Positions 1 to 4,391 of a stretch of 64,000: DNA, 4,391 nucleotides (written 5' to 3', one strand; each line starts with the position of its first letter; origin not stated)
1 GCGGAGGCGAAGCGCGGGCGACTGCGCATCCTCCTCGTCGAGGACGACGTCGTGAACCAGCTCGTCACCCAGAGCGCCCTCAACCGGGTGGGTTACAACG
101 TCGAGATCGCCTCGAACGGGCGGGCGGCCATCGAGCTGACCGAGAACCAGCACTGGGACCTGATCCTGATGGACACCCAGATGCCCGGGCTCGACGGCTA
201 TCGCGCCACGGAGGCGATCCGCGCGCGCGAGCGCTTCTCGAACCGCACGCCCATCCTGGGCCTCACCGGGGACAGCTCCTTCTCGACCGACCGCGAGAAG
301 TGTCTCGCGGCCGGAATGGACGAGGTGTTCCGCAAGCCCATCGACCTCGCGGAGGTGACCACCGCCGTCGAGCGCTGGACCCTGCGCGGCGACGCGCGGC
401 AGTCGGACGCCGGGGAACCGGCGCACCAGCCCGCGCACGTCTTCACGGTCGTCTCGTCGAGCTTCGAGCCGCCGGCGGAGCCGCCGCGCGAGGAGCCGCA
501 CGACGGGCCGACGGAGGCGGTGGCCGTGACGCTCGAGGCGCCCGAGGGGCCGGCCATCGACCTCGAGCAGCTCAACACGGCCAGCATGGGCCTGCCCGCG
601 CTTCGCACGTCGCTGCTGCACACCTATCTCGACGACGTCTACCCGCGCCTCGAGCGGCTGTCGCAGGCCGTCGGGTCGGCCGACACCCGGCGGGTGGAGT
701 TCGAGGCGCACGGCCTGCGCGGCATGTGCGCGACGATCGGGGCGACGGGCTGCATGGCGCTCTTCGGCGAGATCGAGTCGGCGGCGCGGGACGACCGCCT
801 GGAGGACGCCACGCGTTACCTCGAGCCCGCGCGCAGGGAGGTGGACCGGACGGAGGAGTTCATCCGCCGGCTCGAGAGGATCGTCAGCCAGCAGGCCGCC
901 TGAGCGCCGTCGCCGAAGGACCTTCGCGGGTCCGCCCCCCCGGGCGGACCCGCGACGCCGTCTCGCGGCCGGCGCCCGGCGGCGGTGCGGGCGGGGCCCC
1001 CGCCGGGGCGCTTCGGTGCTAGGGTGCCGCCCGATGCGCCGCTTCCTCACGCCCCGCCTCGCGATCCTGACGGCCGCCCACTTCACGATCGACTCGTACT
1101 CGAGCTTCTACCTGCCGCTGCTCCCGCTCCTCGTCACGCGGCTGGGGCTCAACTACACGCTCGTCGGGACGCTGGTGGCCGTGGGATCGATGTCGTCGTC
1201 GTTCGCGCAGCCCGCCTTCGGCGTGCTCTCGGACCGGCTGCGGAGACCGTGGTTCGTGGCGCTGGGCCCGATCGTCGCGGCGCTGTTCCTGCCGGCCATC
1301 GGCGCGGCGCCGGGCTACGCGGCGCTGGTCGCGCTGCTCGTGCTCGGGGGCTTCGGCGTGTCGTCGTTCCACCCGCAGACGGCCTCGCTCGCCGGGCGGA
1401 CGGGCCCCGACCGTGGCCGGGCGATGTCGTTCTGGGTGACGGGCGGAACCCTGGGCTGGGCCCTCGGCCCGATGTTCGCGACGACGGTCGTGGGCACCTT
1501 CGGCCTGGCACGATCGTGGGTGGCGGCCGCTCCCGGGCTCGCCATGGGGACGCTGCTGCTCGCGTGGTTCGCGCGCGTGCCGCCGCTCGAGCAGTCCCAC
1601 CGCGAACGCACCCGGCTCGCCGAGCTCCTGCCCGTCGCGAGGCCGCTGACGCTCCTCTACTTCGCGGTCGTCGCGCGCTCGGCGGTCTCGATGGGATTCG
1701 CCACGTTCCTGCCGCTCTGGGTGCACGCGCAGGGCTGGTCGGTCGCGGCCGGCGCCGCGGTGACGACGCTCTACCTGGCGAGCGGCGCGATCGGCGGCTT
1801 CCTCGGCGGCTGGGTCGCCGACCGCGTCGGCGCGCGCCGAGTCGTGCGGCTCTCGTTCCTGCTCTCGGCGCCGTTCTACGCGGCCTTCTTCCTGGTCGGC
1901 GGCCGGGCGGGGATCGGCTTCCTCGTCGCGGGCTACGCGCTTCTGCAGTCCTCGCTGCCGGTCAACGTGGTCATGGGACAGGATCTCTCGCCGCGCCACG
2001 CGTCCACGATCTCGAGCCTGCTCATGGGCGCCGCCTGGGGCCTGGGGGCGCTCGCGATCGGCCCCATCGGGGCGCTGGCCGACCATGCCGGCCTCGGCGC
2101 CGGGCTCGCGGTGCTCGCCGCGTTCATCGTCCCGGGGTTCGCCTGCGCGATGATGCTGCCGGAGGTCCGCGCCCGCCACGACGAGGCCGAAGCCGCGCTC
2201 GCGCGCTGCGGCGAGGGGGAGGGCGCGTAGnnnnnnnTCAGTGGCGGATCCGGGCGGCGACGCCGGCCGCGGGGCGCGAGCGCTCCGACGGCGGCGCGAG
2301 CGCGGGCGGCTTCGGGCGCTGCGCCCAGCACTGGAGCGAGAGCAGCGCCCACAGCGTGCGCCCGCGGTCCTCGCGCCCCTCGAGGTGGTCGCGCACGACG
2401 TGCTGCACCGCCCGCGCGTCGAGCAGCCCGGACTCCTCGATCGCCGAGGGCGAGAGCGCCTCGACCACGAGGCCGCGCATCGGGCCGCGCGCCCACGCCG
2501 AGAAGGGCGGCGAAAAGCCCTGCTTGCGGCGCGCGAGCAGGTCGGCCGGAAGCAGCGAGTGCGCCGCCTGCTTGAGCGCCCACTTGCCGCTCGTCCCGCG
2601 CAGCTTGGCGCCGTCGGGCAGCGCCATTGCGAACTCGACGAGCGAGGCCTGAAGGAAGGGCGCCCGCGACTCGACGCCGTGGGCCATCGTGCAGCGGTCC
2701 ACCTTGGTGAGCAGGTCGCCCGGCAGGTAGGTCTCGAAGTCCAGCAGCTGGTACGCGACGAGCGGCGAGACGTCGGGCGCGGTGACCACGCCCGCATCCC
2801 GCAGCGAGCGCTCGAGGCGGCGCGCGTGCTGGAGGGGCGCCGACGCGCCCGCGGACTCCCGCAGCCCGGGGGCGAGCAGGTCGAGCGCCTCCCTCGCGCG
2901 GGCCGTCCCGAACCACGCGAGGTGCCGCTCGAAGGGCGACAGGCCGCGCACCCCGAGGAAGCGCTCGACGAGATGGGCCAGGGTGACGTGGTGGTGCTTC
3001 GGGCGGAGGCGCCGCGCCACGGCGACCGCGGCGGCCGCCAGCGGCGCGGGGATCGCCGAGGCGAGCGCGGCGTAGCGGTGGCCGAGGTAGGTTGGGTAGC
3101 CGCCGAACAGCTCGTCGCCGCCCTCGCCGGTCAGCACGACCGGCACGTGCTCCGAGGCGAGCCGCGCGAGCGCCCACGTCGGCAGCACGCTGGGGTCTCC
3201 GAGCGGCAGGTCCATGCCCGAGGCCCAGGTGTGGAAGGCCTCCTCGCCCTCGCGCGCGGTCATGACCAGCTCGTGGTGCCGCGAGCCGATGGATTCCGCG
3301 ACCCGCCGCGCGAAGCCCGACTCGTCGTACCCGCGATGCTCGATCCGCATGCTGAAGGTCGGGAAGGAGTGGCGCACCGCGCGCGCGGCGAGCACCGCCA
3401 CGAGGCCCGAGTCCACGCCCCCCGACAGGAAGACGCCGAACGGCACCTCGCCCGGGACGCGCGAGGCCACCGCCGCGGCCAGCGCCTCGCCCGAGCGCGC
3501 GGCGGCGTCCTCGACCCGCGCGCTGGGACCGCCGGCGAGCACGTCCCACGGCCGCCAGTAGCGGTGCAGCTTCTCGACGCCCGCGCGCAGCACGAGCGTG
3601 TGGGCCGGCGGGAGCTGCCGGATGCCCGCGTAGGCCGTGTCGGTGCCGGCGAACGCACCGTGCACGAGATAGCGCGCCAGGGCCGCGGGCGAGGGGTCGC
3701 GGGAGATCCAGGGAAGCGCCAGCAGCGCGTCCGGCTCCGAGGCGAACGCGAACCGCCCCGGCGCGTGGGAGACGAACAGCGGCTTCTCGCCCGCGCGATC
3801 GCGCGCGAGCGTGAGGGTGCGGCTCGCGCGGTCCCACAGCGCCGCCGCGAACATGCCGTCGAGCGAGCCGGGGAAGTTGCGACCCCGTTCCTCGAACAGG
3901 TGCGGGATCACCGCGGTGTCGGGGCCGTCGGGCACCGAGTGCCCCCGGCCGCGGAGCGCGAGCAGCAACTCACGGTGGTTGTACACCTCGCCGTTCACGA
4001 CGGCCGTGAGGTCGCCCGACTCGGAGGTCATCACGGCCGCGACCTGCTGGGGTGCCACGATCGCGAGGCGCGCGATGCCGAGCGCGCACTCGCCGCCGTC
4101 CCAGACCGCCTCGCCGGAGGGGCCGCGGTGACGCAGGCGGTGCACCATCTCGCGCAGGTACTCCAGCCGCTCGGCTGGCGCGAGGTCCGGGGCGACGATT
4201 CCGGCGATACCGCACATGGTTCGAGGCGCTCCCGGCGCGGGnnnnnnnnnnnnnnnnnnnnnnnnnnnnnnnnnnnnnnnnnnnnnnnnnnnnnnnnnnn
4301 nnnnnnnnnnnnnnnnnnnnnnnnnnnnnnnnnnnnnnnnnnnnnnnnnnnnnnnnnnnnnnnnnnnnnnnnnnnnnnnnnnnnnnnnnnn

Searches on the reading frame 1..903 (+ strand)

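Call 10: search_protein_families(library=pfam, proteins=[window:1-903:+], max_evalue=0.001)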
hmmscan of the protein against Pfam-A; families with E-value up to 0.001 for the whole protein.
window:1-903:+ (300 aa): 3 families
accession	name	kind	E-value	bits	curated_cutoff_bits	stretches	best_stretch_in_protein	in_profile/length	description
PF00072.30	Response_reg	-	2.1e-24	86.2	30.2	1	10-123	1-110/111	Response regulator receiver domain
PF01627.28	Hpt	-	3.4e-09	37.3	24.6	1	205-283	2-80/84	Hpt domain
PF23198.2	PDE8A_N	-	2.3e-06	28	29.6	1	7-106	9-111/147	PDE8A-like, N-terminal domain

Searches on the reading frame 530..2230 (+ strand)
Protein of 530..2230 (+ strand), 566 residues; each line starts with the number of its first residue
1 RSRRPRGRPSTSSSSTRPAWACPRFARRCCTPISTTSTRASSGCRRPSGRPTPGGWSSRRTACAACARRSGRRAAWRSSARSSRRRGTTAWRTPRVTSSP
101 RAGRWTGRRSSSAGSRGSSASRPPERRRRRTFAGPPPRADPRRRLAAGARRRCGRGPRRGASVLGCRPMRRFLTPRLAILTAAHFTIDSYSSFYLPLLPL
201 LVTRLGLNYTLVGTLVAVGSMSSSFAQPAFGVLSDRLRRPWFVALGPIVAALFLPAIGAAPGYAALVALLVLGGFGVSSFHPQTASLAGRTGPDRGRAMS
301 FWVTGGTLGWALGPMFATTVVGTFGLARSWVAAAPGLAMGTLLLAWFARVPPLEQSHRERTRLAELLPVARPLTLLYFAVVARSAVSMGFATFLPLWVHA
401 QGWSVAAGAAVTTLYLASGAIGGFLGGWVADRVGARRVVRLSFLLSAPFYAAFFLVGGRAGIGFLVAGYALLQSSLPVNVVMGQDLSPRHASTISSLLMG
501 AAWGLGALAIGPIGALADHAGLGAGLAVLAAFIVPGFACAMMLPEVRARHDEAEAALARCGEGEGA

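Call 58: search_protein_families(library=pfam, proteins=[window:530-2230:+], max_evalue=0.001)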
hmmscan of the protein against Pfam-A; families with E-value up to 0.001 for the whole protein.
window:530-2230:+ (566 aa): 2 families
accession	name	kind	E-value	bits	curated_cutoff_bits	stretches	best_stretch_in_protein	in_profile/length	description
PF07690.21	MFS_1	-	1.2e-31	110.3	33.4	1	183-508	4-344/347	Major Facilitator Superfamily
PF12832.13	MFS_1_like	-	1.4e-05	24.8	25.2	1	191-287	15-115/373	MFS_1 like family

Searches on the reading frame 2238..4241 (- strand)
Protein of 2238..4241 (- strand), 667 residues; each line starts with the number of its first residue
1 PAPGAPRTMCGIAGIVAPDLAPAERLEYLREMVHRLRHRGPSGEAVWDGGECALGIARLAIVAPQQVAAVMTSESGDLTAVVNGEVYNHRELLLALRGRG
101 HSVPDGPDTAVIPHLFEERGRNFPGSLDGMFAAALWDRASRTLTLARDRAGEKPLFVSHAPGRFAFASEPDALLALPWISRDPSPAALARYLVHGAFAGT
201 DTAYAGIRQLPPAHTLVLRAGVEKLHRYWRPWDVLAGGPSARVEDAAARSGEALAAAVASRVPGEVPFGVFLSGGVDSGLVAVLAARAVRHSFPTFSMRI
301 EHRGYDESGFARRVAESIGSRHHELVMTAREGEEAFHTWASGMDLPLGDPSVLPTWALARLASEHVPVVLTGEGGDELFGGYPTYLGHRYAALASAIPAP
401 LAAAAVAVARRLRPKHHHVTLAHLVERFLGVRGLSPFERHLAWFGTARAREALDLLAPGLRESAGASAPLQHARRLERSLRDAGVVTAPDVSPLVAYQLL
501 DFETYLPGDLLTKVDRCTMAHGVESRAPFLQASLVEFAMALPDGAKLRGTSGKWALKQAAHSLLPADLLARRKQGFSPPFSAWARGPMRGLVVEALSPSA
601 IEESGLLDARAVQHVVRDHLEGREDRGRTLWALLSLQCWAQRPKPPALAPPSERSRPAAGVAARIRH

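Call 10: search_protein_families(library=pfam, proteins=[window:2238-4241:-], max_evalue=0.001)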
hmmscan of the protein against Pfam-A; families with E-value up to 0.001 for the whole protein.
window:2238-4241:- (667 aa): 3 families
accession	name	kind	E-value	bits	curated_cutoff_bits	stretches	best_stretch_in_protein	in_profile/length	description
PF00733.27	Asn_synthase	-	1.8e-90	304.6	21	1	252-640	4-353/354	Asparagine synthase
PF13537.11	GATase_7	-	3.3e-31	108.3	25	1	57-175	2-123/123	Glutamine amidotransferase domain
PF13522.11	GATase_6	-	1.5e-25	90.2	27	1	41-169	1-130/130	Glutamine amidotransferase domain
